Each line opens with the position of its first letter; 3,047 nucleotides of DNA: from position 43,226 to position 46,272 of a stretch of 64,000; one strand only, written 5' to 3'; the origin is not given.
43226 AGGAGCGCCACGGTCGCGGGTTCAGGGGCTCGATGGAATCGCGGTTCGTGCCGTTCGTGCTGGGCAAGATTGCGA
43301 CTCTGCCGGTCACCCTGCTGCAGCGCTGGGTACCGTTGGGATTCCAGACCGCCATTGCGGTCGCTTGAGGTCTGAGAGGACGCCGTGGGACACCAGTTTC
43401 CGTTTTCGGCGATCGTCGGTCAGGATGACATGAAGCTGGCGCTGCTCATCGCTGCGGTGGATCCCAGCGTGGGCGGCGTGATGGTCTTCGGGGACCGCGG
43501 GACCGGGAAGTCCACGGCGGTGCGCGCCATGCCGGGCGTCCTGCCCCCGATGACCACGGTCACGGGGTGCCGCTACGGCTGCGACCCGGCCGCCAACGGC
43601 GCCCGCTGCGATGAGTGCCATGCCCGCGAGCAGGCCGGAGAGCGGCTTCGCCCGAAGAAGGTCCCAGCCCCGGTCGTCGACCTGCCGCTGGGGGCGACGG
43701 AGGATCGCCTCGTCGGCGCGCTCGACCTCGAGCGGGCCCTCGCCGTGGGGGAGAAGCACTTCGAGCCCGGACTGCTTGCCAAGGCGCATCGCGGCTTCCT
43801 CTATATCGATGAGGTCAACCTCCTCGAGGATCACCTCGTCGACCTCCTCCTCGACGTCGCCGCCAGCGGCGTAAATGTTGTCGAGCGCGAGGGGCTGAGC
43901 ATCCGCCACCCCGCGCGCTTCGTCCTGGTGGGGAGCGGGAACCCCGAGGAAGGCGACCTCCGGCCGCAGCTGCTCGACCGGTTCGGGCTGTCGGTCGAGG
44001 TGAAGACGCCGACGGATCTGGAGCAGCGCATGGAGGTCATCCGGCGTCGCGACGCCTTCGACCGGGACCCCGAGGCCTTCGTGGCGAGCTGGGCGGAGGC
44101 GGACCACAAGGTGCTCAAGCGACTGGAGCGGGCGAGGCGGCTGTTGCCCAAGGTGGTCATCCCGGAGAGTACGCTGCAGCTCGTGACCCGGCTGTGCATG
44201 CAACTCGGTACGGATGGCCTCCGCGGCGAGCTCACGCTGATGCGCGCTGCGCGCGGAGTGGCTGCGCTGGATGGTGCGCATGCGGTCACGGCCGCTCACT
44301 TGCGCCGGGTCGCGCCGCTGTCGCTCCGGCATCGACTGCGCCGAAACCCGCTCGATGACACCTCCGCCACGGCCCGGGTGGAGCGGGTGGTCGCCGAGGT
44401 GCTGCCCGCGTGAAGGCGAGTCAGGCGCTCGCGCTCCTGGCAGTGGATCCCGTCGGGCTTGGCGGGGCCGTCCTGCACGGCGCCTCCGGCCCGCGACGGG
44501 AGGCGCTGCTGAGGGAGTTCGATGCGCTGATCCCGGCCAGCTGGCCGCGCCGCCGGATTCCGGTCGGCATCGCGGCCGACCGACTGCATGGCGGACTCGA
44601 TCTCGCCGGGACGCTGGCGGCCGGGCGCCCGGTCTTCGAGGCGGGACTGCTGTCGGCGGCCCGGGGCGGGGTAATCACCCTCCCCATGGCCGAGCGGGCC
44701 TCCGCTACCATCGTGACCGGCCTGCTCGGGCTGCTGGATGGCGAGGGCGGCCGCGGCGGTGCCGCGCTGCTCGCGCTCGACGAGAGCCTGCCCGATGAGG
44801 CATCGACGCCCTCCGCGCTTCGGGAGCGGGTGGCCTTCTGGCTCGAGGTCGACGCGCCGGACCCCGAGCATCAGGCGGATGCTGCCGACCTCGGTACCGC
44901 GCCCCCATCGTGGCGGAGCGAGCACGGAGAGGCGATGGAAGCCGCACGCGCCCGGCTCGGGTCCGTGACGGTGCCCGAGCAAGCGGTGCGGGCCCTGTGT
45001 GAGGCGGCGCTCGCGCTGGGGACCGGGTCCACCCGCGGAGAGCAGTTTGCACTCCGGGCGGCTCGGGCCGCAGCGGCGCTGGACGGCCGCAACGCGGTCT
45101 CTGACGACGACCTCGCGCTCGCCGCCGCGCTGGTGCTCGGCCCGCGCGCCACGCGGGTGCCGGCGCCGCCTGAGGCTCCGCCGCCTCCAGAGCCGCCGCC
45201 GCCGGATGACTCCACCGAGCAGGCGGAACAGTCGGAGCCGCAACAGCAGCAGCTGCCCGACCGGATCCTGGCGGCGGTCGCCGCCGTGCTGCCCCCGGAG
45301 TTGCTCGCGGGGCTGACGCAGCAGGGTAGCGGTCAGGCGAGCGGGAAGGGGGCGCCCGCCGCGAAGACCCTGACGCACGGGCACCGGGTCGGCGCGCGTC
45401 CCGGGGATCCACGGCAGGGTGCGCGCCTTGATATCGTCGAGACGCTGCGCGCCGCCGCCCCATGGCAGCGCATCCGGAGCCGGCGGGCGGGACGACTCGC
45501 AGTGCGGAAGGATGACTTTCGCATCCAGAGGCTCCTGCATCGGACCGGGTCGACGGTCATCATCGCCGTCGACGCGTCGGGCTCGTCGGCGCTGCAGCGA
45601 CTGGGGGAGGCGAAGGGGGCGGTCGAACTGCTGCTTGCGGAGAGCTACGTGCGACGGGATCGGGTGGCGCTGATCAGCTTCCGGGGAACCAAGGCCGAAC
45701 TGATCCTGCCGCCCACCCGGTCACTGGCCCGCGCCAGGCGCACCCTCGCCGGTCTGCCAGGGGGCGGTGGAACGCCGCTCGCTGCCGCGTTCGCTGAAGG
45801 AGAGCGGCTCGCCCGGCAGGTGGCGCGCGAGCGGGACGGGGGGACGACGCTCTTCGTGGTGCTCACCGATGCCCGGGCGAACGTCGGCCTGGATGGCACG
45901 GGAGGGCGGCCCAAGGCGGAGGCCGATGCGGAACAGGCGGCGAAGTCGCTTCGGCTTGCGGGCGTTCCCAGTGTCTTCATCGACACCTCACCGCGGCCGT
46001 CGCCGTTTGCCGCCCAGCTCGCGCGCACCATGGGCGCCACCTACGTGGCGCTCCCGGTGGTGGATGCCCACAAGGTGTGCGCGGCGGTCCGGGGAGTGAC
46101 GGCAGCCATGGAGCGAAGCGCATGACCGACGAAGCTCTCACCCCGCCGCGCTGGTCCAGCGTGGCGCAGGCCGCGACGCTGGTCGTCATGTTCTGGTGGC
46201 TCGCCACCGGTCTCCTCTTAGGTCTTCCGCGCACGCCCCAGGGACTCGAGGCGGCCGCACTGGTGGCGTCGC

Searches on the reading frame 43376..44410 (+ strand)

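Call 55: search_protein_families(library=pfam, proteins=[window:43376-44410:+], max_evalue=0.00001)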
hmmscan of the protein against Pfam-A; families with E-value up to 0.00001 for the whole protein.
window:43376-44410:+ (345 aa): 3 families
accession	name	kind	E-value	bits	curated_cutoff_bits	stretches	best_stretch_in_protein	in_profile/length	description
PF17863.7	AAA_lid_2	-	1.5e-15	57.1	22.7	1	270-335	4-71/74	AAA lid domain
PF01078.27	Mg_chelatase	-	4e-15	56.2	20.3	1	121-190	89-158/207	Magnesium chelatase, subunit ChlI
PF07728.20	AAA_5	-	9.9e-06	26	22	0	101-203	31-139/139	AAA domain (dynein-related subfamily)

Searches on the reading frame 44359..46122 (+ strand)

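Call 55: search_protein_families(library=pfam, proteins=[window:44359-46122:+], max_evalue=0.00001)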
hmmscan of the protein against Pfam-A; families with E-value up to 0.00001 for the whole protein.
window:44359-46122:+ (588 aa): 3 families
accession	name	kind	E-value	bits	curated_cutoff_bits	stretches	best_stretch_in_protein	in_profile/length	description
PF17863.7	AAA_lid_2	-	5.8e-15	55.2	22.7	1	212-272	3-64/74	AAA lid domain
PF13519.12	VWA_2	-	1.2e-10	42.4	27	1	400-504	1-105/107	von Willebrand factor type A domain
PF00092.34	VWA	-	2.5e-06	28.2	23.8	1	400-541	2-137/174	von Willebrand factor type A domain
